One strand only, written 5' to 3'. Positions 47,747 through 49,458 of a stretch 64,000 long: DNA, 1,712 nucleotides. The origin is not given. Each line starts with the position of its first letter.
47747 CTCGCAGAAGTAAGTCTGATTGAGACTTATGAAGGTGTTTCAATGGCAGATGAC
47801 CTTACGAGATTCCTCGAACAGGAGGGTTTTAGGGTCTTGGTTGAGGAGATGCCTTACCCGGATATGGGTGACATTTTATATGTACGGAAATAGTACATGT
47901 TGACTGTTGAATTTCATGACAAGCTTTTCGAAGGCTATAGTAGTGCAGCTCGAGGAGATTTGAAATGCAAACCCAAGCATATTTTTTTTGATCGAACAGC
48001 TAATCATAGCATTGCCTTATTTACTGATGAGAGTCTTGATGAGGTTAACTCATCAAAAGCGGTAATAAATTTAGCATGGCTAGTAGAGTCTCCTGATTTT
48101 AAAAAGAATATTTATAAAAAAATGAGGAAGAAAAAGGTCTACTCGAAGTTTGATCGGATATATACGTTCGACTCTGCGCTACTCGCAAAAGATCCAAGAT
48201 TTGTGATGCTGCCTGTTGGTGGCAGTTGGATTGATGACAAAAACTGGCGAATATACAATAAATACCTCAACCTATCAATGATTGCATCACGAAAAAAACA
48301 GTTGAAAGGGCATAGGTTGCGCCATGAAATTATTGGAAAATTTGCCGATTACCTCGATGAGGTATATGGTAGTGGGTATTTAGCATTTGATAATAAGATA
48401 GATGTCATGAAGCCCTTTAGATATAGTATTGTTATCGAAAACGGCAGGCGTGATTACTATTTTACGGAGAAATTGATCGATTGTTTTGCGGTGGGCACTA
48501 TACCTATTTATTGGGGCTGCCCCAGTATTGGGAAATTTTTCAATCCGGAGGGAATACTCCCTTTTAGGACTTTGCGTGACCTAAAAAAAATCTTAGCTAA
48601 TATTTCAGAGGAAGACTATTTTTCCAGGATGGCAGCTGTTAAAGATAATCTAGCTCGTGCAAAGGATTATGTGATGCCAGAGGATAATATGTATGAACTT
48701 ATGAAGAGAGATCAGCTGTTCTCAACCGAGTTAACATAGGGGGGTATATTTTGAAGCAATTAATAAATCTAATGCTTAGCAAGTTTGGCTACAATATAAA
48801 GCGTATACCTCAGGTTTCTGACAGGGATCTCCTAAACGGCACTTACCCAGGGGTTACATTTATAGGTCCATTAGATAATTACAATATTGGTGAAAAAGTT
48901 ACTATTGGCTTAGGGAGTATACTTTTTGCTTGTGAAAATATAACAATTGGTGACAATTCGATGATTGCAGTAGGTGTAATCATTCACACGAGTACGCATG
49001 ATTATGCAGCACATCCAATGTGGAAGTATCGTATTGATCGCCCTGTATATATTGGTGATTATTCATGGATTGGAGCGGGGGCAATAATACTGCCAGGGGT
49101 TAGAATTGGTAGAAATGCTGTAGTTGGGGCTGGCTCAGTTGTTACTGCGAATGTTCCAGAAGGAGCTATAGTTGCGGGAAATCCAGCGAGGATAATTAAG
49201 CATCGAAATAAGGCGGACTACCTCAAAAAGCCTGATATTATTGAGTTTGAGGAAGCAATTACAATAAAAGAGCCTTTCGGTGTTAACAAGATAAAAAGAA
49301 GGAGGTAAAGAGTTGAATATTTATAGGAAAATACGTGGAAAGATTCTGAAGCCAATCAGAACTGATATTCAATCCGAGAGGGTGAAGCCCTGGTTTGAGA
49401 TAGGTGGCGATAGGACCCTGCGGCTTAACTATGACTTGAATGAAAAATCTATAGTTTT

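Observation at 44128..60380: A ~16 kb fucosylated, methylated and acetylated glycan locus exported by a Wzm/Wzt ABC system, with a probable chain-terminating methyl cap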

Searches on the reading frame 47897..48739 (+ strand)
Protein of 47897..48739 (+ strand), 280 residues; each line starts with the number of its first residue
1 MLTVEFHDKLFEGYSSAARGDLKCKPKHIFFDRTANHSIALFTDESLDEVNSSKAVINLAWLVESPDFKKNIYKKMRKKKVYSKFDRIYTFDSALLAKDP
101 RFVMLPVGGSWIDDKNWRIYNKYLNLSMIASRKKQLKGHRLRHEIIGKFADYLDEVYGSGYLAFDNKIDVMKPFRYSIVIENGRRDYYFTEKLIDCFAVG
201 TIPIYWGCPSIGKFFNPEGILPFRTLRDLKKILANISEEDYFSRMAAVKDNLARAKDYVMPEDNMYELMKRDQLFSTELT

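Call 3: search_protein_families(library=pfam, proteins=[window:47897-48739:+], max_evalue=0.01)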
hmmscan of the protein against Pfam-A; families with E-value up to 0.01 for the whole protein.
window:47897-48739:+ (280 aa): 1 family
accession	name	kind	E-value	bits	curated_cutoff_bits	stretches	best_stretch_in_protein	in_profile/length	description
PF00852.26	Glyco_transf_10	-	0.00021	21.5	23.9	1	140-219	19-105/182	Glycosyltransferase family 10 (fucosyltransferase) C-term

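Call 8: search_protein_families(library=ncbifam, proteins=[window:47897-48739:+], max_evalue=0.001)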
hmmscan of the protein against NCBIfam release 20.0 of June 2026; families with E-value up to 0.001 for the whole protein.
window:47897-48739:+ (280 aa): 0 families

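Call 21: find_homologous_proteins(query=window:47897-48736:+, max_evalue=0.001)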
Query window:47897-48736:+ (280 aa): 1336 proteins with E <= 0.001 among 1753 candidates; the best 120 are listed.
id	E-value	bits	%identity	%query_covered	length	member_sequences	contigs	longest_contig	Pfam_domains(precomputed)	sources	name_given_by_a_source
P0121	1.2e-187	640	100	100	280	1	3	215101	-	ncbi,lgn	-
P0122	4.1e-112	392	63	100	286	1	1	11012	PF00852.27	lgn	-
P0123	1.3e-108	380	59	99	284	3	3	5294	PF00852.27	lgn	-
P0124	2.4e-106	373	57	100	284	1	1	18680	PF00852.27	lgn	-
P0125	2.6e-101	357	56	100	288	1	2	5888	PF00852.27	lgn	-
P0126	8.1e-79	283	47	95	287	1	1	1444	-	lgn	-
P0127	4.2e-78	280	46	94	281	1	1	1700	PF00852.27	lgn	-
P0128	4.9e-78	280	47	93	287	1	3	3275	PF00852.27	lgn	-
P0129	5.5e-76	273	45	98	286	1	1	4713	-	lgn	-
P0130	5.9e-76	273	47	94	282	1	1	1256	-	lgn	-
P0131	8.0e-75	270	47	97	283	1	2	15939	PF00852.27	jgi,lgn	-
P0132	9.6e-75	269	47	95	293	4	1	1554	PF00852.27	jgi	jgi:hypothetical protein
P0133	2.3e-74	268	48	91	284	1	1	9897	PF00852.27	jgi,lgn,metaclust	metaclust:\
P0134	3.1e-74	268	46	95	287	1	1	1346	-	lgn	-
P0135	8.8e-73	263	43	100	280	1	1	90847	PF00852.27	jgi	jgi:hypothetical protein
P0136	9.0e-73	263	45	94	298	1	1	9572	PF00852.27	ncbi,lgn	-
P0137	2.0e-72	262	46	94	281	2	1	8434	PF00852.27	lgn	-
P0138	5.5e-72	260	46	95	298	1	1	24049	PF00852.27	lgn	-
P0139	5.8e-71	257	44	95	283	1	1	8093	PF00852.27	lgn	-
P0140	2.8e-70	255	45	94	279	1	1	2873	PF00852.27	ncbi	-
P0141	1.8e-68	249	43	100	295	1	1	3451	PF00852.27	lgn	-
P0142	5.6e-68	247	44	86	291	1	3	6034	PF00852.27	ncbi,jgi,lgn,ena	jgi:hypothetical protein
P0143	2.3e-67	245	45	92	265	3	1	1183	PF00852.27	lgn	-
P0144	4.1e-67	244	45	97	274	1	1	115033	PF00852.27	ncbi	-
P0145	5.5e-66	241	49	87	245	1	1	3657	PF00852.27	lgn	-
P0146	8.1e-66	240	47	83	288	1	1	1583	PF00852.27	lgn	-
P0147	1.1e-64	236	45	95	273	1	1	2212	PF00852.27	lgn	-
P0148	1.5e-64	236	46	88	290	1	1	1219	PF00852.27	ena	-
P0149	1.1e-63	233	44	98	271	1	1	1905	PF00852.27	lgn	-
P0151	5.5e-63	231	43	92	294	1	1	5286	PF00852.27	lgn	-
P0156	1.1e-61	227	50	69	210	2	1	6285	PF00852.27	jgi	jgi:hypothetical protein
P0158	1.4e-61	226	42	83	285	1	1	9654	PF00852.27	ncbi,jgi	jgi:hypothetical protein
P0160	1.5e-61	226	45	88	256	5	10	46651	PF00852.27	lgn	-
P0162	2.9e-61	225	42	97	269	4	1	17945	PF00852.27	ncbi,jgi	jgi:hypothetical protein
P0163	3.7e-61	225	41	95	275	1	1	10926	PF00852.27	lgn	-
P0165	6.9e-61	224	41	98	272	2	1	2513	PF00852.27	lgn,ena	-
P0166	7.3e-61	224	45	84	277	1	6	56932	PF00852.27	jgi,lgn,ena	jgi:hypothetical protein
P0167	8.7e-61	224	42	92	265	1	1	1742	PF00852.27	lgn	-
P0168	9.9e-61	223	45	85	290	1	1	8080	PF00852.27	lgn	-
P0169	1.3e-60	223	45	87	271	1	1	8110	PF00852.27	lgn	-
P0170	3.0e-60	222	43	84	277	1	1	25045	PF00852.27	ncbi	-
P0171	3.3e-60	222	42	83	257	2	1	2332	PF00852.27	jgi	-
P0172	4.7e-60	221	42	95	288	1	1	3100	PF00852.27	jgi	jgi:hypothetical protein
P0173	5.2e-60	221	41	93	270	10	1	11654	PF00852.27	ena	-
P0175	6.1e-60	221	43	91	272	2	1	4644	PF00852.27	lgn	-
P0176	6.7e-60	221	45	97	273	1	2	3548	PF00852.27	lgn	-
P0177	7.2e-60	221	44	94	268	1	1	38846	PF00852.27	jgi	-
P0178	7.2e-60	221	42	96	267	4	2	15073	PF00852.27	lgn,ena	-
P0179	7.8e-60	220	42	97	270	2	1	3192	PF00852.27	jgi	-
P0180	8.1e-60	220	41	98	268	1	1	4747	PF00852.27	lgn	-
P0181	1.2e-59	220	42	97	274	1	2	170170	PF00852.27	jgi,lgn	-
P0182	1.3e-59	220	42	96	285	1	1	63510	PF00852.27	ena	-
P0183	2.2e-59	219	44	88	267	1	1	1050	PF00852.27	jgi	-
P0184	3.0e-59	219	42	83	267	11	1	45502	PF00852.27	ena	-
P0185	3.5e-59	218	41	90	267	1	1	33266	PF00852.27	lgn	-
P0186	5.0e-59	218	45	79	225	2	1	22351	PF00852.27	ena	-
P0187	6.4e-59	217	44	85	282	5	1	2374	PF00852.27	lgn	-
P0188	6.7e-59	217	42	90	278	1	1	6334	PF00852.27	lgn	-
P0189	1.0e-58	217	43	97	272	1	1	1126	PF00852.27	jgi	-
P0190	1.0e-58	217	43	84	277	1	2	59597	PF00852.27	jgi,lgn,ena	jgi:hypothetical protein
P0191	1.1e-58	217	44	95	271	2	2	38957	PF00852.27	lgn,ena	-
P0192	1.4e-58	216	45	84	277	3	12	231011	PF00852.27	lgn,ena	-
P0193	1.5e-58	216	43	96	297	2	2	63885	PF00852.27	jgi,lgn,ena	jgi:hypothetical protein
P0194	1.5e-58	216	42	84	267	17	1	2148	PF00852.27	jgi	-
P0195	2.1e-58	216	42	93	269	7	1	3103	PF00852.27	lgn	-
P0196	2.2e-58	216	43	85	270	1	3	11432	PF00852.27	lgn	-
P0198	2.9e-58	215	40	93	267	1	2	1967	PF00852.27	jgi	jgi:hypothetical protein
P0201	3.8e-58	215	44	83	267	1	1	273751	PF00852.27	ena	-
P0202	4.8e-58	215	42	96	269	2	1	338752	PF00852.27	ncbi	-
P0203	5.0e-58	215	42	86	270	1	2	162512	PF00852.27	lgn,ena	-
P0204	5.2e-58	214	43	91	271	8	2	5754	PF00852.27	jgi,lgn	jgi:hypothetical protein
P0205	5.2e-58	214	43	86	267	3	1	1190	PF00852.27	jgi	jgi:hypothetical protein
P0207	6.7e-58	214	48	74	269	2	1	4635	PF00852.27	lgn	-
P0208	7.4e-58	214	44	84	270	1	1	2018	PF00852.27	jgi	jgi:hypothetical protein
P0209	7.6e-58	214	43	86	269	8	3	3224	PF00852.27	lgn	-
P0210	7.6e-58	214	40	92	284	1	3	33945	PF00852.27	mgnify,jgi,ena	mgnify:CR=1 FL=1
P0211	9.4e-58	214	41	95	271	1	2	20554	PF00852.27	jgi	-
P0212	1.4e-57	213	42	92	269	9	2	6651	PF00852.27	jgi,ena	-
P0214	1.8e-57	213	42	95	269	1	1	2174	PF00852.27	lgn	-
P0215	1.9e-57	213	40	96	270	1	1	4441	PF00852.27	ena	-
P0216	2.3e-57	212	44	87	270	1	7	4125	PF00852.27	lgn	-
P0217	2.3e-57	212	42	95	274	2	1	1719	PF00852.27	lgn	-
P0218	2.5e-57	212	44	88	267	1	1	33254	PF00852.27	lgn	-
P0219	3.2e-57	212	42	95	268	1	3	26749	PF00852.27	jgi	jgi:hypothetical protein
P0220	3.2e-57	212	44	86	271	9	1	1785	PF00852.27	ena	-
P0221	3.6e-57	212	42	97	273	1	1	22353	PF00852.27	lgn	-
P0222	4.1e-57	212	40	98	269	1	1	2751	PF00852.27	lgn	-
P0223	4.3e-57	211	46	86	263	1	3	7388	PF00852.27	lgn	-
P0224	5.6e-57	211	45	83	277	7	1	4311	PF00852.27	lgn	-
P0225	5.8e-57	211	42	87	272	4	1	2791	PF00852.27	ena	-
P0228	6.6e-57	211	43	88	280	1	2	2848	PF00852.27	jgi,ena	-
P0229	6.7e-57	211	41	91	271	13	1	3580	PF00852.27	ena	-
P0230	6.7e-57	211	43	81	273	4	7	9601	PF00852.27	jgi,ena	-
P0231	8.3e-57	211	45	77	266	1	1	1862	PF00852.27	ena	-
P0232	8.8e-57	210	42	94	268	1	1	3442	PF00852.27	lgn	-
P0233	1.0e-56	210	42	89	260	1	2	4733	PF00852.27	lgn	-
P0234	1.1e-56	210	44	85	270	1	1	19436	PF00852.27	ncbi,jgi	jgi:hypothetical protein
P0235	1.1e-56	210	43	86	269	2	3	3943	PF00852.27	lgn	-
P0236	1.1e-56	210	40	88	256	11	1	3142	PF00852.27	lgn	-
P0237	1.3e-56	210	43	81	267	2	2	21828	PF00852.27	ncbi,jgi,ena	jgi:hypothetical protein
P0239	1.6e-56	210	43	85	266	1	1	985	PF00852.27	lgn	-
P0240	1.8e-56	209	40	93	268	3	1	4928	PF00852.27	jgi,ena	jgi:hypothetical protein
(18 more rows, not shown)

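Call 24: search_solved_structures(query=A2, max_evalue=1, show_alignments=2)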
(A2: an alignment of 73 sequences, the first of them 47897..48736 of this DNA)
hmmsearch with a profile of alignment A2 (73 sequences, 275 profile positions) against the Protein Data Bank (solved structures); distinct sequences matched with E-value up to 1: 6.
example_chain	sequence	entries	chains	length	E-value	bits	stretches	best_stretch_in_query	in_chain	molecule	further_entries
2nzw_A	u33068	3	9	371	5e-16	62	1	162-236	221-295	Alpha1,3-fucosyltransferase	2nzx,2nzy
5zoi_A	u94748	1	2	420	5.4e-16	62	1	162-236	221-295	Alpha-(1,3)-fucosyltransferase FucT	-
9s6a_A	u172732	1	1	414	4.1e-13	52.5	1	147-235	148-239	Glycoprotein 3-alpha-L-fucosyltransferase A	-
7yro_A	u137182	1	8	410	7.5e-10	41.8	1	169-236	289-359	Fucosyltransferase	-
8d0o_A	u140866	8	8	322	9e-05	25.1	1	121-238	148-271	4-galactosyl-N-acetylglucosaminide 3-alpha-L-fucosyltransferase 9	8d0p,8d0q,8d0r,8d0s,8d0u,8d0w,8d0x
2lkt_A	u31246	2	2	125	0.97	11.9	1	105-149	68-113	Retinoic acid receptor responder protein 3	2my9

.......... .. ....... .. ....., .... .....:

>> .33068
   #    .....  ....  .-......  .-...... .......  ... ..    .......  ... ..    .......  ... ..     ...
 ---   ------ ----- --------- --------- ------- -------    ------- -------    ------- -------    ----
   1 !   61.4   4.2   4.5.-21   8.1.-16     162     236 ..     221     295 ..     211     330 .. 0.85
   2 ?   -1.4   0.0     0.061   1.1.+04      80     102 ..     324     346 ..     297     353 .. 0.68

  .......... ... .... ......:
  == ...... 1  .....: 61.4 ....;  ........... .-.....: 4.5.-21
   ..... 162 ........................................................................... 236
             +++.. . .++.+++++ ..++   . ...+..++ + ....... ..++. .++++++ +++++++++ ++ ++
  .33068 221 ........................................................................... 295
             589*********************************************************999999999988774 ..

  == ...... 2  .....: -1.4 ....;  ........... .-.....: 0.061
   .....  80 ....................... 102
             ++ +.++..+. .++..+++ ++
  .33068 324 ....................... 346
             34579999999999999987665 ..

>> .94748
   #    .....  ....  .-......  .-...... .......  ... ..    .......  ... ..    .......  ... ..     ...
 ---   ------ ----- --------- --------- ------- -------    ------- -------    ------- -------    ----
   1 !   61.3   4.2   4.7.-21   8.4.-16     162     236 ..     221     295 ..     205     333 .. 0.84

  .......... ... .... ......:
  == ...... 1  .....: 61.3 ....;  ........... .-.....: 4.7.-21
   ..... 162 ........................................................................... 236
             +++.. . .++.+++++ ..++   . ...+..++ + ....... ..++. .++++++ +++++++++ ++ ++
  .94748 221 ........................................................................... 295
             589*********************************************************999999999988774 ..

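Call 31: predict_structure(alignment_id=A2)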
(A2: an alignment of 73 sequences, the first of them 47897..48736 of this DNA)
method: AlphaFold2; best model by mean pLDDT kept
length: 280 residues; sequences in the alignment: 73
mean_pLDDT: 96.6   pTM: 0.92
mean pLDDT of the five models: 96.6, 96.5, 96.5, 96.3, 96.3
residues with pLDDT >= 90: 262; 70-90: 18; 50-70: 0; < 50: 0
segments of 3 or more residues with pLDDT < 50: none
pLDDT, mean of each block of 10 residues (from residue 1): 94 85 92 95 97 98 95 98 98 98 96 97 98 97 98 97 96 99 96 98 98 98 98 98 99 97 97 95
secondary structure, 60 per line:
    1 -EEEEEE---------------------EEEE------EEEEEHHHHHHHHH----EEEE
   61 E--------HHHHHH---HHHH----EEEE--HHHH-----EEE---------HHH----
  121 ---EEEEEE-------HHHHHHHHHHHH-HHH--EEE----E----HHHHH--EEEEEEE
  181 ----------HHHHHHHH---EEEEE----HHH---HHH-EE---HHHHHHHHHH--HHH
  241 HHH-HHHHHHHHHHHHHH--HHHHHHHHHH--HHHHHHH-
elements in order: E2-7 E29-32 E39-43 H44-52 E57-61 H70-75 H79-82 E87-90 H93-96 E102-104 E124-129 H137-148 E155-157 H167-171 E174-180 H191-198 E202-206 H226-235 H238-243 H245-258 H261-270 H273-279

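Call 34: fold_search(model_id=the predicted structure, library=pdb)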
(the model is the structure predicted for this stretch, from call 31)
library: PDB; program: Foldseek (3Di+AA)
matches with E <= 10: 480; with E <= 0.001: 67
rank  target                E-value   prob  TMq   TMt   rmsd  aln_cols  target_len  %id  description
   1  2nzx_A                1.7e-08  1.00  0.56  0.47   8.8       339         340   16  Crystal Structure of alpha1,3-Fucosyltransferase with GDP (released 2007-01-23)
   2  2nzx_C                2.5e-08  1.00  0.57  0.47   8.3       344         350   16  Crystal Structure of alpha1,3-Fucosyltransferase with GDP (released 2007-01-23)
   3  2nzw_C                3.0e-08  1.00  0.59  0.48   7.7       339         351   16  Crystal Structure of alpha1,3-Fucosyltransferase (released 2007-01-23)
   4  2nzw_B                8.6e-08  1.00  0.53  0.45   7.3       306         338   16  Crystal Structure of alpha1,3-Fucosyltransferase (released 2007-01-23)
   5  2nzw_A                9.1e-08  1.00  0.54  0.44   8.2       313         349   17  Crystal Structure of alpha1,3-Fucosyltransferase (released 2007-01-23)
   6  2nzy_A                1.8e-07  1.00  0.56  0.47   7.8       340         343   16  Crystal Structure of alpha1,3-Fucosyltransferase with GDP-fucose (released 2007-01-23)
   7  7vfk_B                9.5e-07  1.00  0.56  0.35   5.4       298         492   16  Crystal structure of SdgB (ligand-free form) (released 2021-11-24)
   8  8d0o_A                1.4e-06  1.00  0.59  0.56   7.2       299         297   15  Human alpha1,3-fucosyltransferase FUT9, heavy atom derivative (released 2023-05-24)
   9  9s6a_A                1.4e-06  1.00  0.51  0.37   8.1       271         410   19  Crystal structure of Arabidopsis thaliana FUT11 complexed to GDP and G0 (released 2026-01-28)
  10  8jjn_A                1.5e-06  1.00  0.62  0.55   5.8       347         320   11  Structure of SenB in complex with UDP-Glc and PO4- at 1.98 Angstroms resolution (released 2024-02-07)
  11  5zoi_A                1.5e-06  1.00  0.52  0.43   8.7       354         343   15  Crystal Structure of alpha1,3-Fucosyltransferase (released 2019-06-26)
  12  7yro_H                1.7e-06  1.00  0.56  0.48   7.1       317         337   14  Crystal structure of mango fucosyltransferase 13 (released 2023-08-16)
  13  8d0w_A                1.8e-06  1.00  0.58  0.55   7.2       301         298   14  Human FUT9 bound to H-Type 2 (released 2023-05-24)
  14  7ec6_A                2.3e-06  1.00  0.56  0.35   5.4       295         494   16  Crystal structure of SdgB (complexed with peptides) (released 2022-03-16)
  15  7ec1_B                2.6e-06  1.00  0.58  0.36   5.0       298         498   16  Crystal structure of SdgB (ligand-free form) (released 2021-03-24)
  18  7yro_C                8.3e-06  1.00  0.56  0.48   7.0       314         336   15  Crystal structure of mango fucosyltransferase 13 (released 2023-08-16)
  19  7yro_A                1.1e-05  1.00  0.56  0.48   7.0       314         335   14  Crystal structure of mango fucosyltransferase 13 (released 2023-08-16)
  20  7yro_E                1.3e-05  1.00  0.56  0.48   7.3       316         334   15  Crystal structure of mango fucosyltransferase 13 (released 2023-08-16)
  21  7yro_B                1.3e-05  1.00  0.57  0.49   6.9       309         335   15  Crystal structure of mango fucosyltransferase 13 (released 2023-08-16)
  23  7yro_G                1.4e-05  1.00  0.57  0.49   7.2       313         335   15  Crystal structure of mango fucosyltransferase 13 (released 2023-08-16)
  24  7yro_D                1.5e-05  1.00  0.56  0.48   7.0       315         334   14  Crystal structure of mango fucosyltransferase 13 (released 2023-08-16)
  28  7yro_F                3.0e-05  1.00  0.55  0.48   7.2       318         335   14  Crystal structure of mango fucosyltransferase 13 (released 2023-08-16)
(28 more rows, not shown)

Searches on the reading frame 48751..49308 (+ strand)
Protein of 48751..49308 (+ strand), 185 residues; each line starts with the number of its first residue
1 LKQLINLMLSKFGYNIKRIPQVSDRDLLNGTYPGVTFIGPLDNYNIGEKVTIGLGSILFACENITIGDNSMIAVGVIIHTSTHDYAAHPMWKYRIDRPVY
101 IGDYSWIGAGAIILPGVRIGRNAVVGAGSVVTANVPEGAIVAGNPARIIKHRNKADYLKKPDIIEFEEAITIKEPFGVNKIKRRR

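Call 3: search_protein_families(library=pfam, proteins=[window:48751-49308:+], max_evalue=0.01)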
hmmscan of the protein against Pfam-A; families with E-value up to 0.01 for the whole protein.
window:48751-49308:+ (185 aa): 3 families
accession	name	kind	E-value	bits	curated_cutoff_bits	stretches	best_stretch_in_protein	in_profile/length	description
PF00132.30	Hexapep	-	6.1e-13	48.3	27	1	99-132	2-35/36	Bacterial transferase hexapeptide (six repeats)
PF14602.12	Hexapep_2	-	3.3e-12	46.3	27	1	98-133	1-34/34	Hexapeptide repeat of succinyl-transferase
PF25084.1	LbH_EIF2B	-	0.00075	19.9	54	0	100-135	63-97/105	EIF2B subunit epsilon LbH domain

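Call 8: search_protein_families(library=ncbifam, proteins=[window:48751-49308:+], max_evalue=0.001)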
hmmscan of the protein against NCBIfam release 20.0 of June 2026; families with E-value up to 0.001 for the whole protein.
window:48751-49308:+ (185 aa): 44 families (the best 25 are shown)
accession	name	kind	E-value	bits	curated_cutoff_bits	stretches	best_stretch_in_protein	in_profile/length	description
NF007499.0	PRK10092.1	equivalog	6.8e-25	87.9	314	1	46-151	76-182/183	maltose O-acetyltransferase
NF007797.0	PRK10502.1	subfamily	2.7e-23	82.6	192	1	44-154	73-181/183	WcaF family extracellular polysaccharide biosynthesis acetyltransferase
NF058585.1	HptprglPActTf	PfamEq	3.3e-21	75.6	300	1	45-156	57-164/172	heptaprenylglyceryl phosphate O-acetyltransferase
NF007240.0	PRK09677.1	equivalog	7.1e-21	74.6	243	1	58-155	80-187/192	putative lipopolysaccharide biosynthesis O-acetyl transferase WbbJ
TIGR03570.1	NeuD_NnaD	subfamily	2.5e-20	73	160.8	1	63-147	117-202/202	NeuD/PglB/VioB family sugar acetyltransferase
TIGR03308.1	phn_thr-fam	hypoth_equivalog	5.3e-20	72.1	201.65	1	90-155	100-165/204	phosphonate metabolim protein, transferase hexapeptide repeat family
NF007076.0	PRK09527.1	equivalog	6.1e-17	61.7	347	1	43-156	75-189/203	galactoside O-acetyltransferase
TIGR04008.1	WcaF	equivalog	6.5e-17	62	326.3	1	44-152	72-178/180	colanic acid biosynthesis acetyltransferase WcaF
TIGR03532.1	DapD_Ac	equivalog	1.8e-16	60.5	231.75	1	45-155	118-217/231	2,3,4,5-tetrahydropyridine-2,6-dicarboxylate N-acetyltransferase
NF038307.1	EPS_acetyl_HpsU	equivalog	2.1e-16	60.1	305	1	44-150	72-176/178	hormogonium polysaccharide biosynthesis acetyltransferase HpsU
NF000311.1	Vat_ABCDEFH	equivalog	7.6e-15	55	300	1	99-162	111-174/201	Vat family streptogramin A O-acetyltransferase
NF041874.1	EPS_EpsC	equivalog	3.6e-13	49.6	150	1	46-152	64-167/168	serine O-acetyltransferase EpsC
NF000490.1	chloram_CatB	equivalog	4.1e-13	49.1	350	1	85-155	97-167/210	type B chloramphenicol O-acetyltransferase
NF000504.1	stregram_VatH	exception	1.5e-12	47.9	475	1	46-155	67-174/216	streptogramin A O-acetyltransferase Vat(H)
NF000147.1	stregram_VatF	exception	2.9e-12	46.5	400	1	99-165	121-187/221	streptogramin A O-acetyltransferase Vat(F)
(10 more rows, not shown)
